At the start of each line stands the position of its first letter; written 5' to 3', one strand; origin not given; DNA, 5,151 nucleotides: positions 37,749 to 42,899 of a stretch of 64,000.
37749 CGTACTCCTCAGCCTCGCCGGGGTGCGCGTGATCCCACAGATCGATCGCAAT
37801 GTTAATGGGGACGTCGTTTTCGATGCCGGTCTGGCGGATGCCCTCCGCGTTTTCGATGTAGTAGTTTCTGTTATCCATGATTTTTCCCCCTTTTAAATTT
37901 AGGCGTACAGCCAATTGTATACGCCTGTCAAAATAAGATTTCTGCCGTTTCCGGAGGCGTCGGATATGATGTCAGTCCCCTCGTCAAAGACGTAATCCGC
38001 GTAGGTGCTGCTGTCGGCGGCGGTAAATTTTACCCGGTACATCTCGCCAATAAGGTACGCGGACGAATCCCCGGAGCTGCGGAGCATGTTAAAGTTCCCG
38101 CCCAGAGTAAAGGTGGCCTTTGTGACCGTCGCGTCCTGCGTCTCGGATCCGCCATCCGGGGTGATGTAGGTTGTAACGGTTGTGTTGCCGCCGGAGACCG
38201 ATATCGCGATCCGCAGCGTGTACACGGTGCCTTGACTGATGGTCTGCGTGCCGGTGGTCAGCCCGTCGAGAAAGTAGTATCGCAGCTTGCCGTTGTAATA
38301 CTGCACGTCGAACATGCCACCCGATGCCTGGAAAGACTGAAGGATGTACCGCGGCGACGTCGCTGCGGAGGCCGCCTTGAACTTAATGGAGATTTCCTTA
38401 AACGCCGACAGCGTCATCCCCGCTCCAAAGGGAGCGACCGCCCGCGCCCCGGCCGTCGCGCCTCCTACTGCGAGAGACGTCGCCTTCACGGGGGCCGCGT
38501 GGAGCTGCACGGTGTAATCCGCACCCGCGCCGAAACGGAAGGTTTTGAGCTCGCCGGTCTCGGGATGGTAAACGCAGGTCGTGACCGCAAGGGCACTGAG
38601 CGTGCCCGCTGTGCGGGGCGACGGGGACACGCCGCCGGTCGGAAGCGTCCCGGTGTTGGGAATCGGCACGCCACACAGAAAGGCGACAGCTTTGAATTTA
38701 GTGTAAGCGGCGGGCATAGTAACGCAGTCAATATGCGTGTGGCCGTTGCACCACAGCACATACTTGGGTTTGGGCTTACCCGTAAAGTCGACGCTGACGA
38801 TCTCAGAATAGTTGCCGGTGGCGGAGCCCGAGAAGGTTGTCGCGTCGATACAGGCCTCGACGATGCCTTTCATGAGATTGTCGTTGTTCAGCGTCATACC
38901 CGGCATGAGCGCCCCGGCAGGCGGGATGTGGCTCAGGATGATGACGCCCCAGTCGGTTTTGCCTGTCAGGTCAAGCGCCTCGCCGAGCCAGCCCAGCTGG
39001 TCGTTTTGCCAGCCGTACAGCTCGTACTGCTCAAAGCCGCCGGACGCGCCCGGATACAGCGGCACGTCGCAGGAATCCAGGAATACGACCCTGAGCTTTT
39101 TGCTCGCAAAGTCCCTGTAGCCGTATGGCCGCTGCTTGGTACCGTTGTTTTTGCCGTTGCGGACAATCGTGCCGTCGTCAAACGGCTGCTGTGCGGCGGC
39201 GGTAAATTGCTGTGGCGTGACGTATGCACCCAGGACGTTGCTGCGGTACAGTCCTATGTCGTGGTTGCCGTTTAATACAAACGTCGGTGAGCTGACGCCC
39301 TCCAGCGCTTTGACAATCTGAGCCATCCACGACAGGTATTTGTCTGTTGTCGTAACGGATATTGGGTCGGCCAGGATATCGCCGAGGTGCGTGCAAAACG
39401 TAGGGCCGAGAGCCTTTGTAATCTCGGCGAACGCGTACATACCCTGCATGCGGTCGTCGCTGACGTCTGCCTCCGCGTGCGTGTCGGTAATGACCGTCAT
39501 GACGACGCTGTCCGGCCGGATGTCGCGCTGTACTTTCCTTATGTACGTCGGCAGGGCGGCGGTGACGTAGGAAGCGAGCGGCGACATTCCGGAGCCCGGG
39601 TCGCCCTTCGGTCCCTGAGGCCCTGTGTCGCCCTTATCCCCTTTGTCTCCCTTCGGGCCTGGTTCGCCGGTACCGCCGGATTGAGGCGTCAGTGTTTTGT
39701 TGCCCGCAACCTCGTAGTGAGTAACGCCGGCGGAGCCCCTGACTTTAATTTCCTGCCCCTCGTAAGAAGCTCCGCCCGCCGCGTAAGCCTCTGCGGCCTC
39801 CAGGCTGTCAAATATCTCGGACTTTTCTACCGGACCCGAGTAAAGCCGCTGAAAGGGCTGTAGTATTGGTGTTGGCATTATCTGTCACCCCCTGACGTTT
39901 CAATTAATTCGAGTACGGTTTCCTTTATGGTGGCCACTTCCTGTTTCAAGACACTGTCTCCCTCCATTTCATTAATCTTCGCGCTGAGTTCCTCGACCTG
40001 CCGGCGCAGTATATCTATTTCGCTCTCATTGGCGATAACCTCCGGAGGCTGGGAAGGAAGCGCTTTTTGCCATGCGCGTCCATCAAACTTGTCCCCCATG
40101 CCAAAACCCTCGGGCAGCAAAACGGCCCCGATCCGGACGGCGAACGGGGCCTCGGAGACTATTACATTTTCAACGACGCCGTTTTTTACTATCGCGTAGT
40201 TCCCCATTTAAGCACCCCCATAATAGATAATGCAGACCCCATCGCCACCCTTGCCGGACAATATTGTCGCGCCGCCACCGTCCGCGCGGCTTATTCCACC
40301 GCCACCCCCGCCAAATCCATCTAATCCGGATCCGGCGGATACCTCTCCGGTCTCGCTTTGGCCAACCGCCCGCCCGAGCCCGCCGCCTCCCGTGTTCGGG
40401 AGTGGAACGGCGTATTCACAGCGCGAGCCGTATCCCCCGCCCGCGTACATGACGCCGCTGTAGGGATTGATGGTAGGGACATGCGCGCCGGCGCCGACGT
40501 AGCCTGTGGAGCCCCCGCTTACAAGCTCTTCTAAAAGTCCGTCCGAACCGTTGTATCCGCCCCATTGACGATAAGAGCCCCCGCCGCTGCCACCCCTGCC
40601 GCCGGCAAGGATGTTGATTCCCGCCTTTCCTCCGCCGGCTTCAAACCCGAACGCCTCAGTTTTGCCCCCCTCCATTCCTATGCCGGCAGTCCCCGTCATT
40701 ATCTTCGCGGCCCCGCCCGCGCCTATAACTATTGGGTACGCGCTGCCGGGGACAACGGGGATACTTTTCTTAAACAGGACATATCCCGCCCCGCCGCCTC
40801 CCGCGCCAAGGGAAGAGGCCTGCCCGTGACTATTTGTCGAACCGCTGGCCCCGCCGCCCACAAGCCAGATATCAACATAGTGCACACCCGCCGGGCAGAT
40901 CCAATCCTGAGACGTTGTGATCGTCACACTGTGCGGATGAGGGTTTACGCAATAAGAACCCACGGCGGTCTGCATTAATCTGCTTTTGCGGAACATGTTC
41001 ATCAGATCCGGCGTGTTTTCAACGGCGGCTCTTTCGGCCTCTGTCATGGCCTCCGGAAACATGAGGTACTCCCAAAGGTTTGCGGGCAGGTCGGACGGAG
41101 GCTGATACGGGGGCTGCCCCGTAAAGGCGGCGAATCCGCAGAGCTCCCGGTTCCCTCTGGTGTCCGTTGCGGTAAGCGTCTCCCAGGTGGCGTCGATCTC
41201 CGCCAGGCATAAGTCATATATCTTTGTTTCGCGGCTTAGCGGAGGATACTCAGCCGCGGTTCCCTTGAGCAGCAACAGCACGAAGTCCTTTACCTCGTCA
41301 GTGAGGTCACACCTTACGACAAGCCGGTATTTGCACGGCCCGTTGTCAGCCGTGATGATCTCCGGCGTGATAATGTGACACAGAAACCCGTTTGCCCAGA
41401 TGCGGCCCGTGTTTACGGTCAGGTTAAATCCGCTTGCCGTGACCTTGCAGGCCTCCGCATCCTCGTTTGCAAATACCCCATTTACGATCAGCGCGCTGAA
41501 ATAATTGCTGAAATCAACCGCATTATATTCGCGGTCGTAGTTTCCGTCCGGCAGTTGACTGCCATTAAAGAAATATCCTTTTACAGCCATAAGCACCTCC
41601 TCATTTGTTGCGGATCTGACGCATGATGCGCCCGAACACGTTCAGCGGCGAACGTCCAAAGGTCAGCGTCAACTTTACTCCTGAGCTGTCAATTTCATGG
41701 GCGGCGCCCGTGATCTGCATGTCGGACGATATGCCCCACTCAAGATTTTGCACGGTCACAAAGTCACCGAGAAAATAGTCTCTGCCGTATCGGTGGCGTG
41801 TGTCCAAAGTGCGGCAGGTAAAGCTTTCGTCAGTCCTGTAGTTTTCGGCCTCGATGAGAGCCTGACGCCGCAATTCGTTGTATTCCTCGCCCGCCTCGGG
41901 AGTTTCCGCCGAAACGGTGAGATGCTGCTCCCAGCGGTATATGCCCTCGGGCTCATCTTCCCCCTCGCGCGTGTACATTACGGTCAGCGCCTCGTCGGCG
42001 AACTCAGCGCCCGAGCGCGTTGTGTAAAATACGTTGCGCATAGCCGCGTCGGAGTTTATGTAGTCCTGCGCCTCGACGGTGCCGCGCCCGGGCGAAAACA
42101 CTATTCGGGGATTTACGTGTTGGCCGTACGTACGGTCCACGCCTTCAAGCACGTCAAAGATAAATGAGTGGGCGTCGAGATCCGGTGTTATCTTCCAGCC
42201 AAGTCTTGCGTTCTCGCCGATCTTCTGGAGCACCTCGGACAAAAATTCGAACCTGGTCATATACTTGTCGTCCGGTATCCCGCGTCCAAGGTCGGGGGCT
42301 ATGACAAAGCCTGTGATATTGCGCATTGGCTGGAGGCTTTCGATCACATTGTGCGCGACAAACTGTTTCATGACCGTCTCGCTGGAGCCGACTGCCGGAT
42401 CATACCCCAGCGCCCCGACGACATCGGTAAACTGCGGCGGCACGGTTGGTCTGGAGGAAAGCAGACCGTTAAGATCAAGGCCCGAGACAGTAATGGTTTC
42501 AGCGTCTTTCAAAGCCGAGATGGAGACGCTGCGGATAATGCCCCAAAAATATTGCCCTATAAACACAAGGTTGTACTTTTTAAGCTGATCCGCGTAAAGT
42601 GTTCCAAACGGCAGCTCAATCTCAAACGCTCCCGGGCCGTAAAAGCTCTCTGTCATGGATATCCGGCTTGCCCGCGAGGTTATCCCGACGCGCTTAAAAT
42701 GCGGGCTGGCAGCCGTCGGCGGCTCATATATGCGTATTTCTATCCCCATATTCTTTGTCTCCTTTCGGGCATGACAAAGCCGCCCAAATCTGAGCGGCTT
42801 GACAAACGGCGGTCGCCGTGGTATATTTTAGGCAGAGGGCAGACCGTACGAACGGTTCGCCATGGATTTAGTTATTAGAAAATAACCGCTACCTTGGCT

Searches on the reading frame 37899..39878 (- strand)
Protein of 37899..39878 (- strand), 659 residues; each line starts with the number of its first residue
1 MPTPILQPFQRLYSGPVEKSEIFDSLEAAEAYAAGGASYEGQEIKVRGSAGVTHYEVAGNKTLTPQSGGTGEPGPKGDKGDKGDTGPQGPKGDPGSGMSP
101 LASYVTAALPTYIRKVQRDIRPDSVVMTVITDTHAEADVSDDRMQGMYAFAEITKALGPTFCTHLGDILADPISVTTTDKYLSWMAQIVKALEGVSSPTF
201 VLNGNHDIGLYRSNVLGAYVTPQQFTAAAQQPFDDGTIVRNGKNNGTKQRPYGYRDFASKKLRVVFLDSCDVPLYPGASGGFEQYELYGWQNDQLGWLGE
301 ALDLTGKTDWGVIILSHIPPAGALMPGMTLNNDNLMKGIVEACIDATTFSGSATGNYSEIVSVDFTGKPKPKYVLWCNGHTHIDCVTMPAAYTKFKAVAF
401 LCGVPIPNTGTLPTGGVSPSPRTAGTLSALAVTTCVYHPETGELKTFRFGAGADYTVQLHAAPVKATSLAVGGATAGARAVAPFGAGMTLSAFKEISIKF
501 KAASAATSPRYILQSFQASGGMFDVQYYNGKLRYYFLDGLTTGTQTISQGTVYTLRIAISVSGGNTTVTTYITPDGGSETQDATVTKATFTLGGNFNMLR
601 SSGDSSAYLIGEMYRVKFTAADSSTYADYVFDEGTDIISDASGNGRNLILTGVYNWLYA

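Call 60: search_protein_families(library=pfam, proteins=[window:37899-39878:-], max_evalue=0.1)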
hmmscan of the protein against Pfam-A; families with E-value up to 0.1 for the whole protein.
window:37899-39878:- (659 aa): 2 families
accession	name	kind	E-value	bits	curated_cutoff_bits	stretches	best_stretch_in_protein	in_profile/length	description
PF00149.33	Metallophos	-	6.9e-07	30.3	21.5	1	128-383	4-190/191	Calcineurin-like phosphoesterase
PF01391.23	Collagen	-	0.0018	18.5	27.2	1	68-95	13-40/60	Collagen triple helix repeat (20 copies)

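Call 61: search_protein_families(library=phrogs, proteins=[window:37899-39878:-], max_evalue=0.001)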
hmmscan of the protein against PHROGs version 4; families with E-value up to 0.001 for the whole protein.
window:37899-39878:- (659 aa): 12 families
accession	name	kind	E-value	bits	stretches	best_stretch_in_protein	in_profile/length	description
phrog_7158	-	unknown function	1.3e-26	94.4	1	108-399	205-508/554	-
phrog_366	-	tail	1.1e-06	29.4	1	48-96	321-379/474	tail fiber protein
phrog_10972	-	tail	4.3e-06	27.4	1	65-95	163-193/343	tail fiber protein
phrog_21621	-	unknown function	6.4e-06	27.4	1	67-96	33-62/103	-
phrog_3904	-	tail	1.4e-05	24.6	1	58-107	773-822/1086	tail fiber protein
phrog_25888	-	unknown function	2.4e-05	24.7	1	58-140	232-291/325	-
phrog_819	-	tail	0.00019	20.7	1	66-95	631-660/1024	tail protein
phrog_18350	-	tail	0.0002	22.1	1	59-99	160-200/253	tail fiber protein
phrog_13892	-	tail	0.0002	21.5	1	67-95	41-69/676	minor tail protein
phrog_38806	-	unknown function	0.00047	20.6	1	43-100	86-141/285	-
phrog_6320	-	tail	0.00047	20.1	1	51-95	92-131/745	tail fiber protein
phrog_1658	-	unknown function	0.00084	20.1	1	68-95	40-67/239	-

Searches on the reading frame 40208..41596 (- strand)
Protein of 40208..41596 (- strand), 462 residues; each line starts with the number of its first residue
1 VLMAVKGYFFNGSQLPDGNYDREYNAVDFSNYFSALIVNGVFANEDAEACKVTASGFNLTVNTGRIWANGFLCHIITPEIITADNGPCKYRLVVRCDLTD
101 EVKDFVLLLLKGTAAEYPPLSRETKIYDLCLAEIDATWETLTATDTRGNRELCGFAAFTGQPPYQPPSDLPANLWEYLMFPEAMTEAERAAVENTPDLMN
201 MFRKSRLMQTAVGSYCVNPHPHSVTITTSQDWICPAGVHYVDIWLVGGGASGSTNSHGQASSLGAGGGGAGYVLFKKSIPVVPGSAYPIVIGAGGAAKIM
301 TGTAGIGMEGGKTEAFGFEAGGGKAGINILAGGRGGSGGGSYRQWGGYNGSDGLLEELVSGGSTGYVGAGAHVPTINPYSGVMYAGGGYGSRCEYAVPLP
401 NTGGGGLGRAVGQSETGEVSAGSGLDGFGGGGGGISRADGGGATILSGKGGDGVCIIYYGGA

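Call 60: search_protein_families(library=pfam, proteins=[window:40208-41596:-], max_evalue=0.1)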
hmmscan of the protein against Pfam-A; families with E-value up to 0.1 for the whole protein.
window:40208-41596:- (462 aa): 1 family
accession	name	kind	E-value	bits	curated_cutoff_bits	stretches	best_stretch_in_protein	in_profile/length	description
PF21722.4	Gly_rich_2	-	6.2e-15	56.2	24.3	1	228-459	4-225/226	Glycine-rich domain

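Call 61: search_protein_families(library=phrogs, proteins=[window:40208-41596:-], max_evalue=0.001)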
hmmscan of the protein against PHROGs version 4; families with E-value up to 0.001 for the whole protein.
window:40208-41596:- (462 aa): 8 families
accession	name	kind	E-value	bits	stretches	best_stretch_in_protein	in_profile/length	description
phrog_1220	-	head and packaging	1.6e-18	68.3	1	1-155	4-160/574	head protein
phrog_27282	-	unknown function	1.4e-17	64.8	1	3-155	1-161/445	-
phrog_9534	-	head and packaging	5.6e-17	63.4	1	6-156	3-157/303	head protein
phrog_5339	-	head and packaging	8.3e-12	45.2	1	2-155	3-164/633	virion structural protein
phrog_18805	-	unknown function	1.8e-11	44.5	1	5-156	3-161/457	-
phrog_2295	-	unknown function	1.8e-11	44.4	1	223-370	578-725/1183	-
phrog_4474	-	unknown function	1.1e-07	32.6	1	223-453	154-370/407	-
phrog_35103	-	unknown function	9e-06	25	1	19-155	11-158/916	-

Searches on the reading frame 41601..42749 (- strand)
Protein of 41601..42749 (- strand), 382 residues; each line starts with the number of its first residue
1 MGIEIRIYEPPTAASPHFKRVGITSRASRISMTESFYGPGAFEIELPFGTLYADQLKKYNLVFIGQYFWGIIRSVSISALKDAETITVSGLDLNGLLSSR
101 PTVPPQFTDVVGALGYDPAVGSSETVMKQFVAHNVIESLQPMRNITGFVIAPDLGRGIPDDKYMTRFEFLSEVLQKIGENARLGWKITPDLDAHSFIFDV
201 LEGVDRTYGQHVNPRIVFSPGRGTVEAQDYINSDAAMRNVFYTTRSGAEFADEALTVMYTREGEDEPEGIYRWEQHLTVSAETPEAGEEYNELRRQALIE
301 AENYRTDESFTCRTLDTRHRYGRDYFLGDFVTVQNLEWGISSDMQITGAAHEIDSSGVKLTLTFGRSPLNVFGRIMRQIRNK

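Call 60: search_protein_families(library=pfam, proteins=[window:41601-42749:-], max_evalue=0.1)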
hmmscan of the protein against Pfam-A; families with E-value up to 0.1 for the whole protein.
window:41601-42749:- (382 aa): 1 family
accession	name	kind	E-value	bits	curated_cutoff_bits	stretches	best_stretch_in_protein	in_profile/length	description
PF14594.13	Sipho_Gp37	-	6.6e-55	187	26.2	1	5-365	2-369/370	Siphovirus ReqiPepy6 Gp37-like protein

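Call 61: search_protein_families(library=phrogs, proteins=[window:41601-42749:-], max_evalue=0.001)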
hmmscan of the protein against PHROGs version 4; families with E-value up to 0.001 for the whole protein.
window:41601-42749:- (382 aa): 3 families
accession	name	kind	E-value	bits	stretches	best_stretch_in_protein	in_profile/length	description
phrog_538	-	tail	4.2e-58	198.5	1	3-381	29-390/684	minor tail protein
phrog_30994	-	tail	2.6e-08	33.6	1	70-365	81-364/668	minor tail protein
phrog_33036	-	unknown function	7.5e-05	24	1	317-375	57-115/120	-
